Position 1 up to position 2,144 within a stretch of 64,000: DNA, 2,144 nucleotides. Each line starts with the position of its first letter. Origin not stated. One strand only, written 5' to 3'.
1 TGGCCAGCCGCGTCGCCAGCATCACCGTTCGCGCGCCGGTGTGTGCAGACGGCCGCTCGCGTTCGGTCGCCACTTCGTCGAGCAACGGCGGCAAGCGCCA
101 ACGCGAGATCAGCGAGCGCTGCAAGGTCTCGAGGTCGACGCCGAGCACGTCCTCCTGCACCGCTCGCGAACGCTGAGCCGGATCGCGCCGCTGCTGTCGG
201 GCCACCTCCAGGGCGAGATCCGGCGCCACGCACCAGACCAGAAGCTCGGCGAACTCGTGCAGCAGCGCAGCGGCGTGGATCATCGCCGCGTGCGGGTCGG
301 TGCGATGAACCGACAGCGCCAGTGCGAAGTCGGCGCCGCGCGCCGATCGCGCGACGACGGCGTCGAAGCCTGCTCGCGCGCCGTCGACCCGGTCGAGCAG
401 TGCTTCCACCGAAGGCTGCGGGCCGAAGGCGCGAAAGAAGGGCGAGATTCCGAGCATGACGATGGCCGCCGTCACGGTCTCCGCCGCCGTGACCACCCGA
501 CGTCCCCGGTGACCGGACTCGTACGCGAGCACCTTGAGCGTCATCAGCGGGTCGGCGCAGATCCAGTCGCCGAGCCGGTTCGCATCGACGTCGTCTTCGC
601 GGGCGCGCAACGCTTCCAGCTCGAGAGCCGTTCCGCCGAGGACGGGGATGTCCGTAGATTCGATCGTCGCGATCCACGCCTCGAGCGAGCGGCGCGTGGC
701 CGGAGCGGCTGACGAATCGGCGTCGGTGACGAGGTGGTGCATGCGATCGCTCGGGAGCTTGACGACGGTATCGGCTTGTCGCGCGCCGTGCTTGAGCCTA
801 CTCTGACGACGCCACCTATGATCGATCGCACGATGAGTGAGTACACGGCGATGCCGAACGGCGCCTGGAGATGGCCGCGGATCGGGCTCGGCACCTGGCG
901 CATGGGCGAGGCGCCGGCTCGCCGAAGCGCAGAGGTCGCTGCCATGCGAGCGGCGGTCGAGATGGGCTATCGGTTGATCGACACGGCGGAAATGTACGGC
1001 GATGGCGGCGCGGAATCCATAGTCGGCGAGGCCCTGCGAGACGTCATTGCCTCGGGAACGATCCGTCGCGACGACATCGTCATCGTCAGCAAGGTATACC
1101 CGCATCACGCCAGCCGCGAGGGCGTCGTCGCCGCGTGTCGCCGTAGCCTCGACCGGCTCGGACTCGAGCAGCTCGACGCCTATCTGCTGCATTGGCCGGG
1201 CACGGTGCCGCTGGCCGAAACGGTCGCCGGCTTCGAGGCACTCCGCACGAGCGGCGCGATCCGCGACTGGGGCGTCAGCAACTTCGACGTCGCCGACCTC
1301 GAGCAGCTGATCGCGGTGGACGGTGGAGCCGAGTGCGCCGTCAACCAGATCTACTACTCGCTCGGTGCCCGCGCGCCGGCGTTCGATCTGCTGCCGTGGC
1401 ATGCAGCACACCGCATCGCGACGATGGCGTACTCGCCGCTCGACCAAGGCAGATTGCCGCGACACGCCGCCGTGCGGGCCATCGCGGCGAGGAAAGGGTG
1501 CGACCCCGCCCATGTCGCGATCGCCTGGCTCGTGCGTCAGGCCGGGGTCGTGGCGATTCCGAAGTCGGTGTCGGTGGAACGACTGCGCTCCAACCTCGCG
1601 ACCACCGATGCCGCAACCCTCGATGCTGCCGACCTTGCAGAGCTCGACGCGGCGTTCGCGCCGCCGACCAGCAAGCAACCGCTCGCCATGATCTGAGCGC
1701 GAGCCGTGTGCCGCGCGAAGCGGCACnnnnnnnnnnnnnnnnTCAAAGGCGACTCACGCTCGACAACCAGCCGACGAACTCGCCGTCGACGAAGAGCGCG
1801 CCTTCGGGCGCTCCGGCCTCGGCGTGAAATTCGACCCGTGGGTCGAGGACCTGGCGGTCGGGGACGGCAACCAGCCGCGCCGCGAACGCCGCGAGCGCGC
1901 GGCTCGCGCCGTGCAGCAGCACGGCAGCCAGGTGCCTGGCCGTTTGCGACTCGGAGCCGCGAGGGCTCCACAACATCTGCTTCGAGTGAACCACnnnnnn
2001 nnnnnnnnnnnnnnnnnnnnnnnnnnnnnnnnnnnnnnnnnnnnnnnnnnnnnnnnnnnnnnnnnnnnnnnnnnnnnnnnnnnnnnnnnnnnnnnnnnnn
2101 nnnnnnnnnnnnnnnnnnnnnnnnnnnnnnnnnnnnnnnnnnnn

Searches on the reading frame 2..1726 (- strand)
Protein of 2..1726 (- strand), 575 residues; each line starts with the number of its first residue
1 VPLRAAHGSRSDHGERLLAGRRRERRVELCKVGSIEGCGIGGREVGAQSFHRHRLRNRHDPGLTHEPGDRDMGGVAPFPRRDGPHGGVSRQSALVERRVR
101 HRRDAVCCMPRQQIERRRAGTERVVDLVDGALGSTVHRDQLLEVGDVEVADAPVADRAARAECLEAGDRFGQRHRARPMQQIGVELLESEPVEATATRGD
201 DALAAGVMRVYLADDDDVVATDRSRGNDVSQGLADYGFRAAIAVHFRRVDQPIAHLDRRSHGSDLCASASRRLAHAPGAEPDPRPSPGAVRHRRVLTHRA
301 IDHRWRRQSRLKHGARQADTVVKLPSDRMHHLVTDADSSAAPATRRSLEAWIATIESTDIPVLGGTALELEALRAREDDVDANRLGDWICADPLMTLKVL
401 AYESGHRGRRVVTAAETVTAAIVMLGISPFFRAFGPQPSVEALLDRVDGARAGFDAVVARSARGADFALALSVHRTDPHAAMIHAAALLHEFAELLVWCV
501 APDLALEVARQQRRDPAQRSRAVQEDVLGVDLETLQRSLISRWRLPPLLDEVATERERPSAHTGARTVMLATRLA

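Call 6: search_protein_families(library=pfam, proteins=[window:2-1726:-], max_evalue=0.1)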
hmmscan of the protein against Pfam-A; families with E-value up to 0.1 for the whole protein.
window:2-1726:- (575 aa): 2 families
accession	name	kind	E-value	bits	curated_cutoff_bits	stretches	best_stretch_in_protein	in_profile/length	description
PF08668.18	HDOD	-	7.3e-14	52.2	22.9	1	361-557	2-194/196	HDOD domain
PF02417.20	Chromate_transp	-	0.095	13.2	28.6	0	400-468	63-125/166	Chromate transporter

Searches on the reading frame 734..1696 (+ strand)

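Call 6: search_protein_families(library=pfam, proteins=[window:734-1696:+], max_evalue=0.1)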
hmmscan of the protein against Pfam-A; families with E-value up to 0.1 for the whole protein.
window:734-1696:+ (320 aa): 1 family
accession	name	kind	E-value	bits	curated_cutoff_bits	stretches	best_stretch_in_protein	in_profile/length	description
PF00248.27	Aldo_ket_red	-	1.5e-56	192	24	1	49-307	1-289/291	Aldo/keto reductase family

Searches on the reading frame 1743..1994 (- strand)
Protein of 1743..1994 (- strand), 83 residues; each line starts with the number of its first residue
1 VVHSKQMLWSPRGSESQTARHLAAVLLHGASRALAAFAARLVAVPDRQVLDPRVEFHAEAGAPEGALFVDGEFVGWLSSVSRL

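Call 6: search_protein_families(library=pfam, proteins=[window:1743-1994:-], max_evalue=0.1)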
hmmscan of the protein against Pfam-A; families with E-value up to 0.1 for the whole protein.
window:1743-1994:- (83 aa): 1 family
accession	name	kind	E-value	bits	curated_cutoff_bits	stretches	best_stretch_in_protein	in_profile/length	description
PF25660.1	CcFV1_CP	-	0.043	13.6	27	1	25-66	187-230/257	Filamentous dsRNA virus capsid protein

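Call 7: search_protein_families(library=ncbifam, proteins=[window:1743-1994:-], max_evalue=0.1)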
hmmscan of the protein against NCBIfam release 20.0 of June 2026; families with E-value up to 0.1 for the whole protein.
window:1743-1994:- (83 aa): 0 families
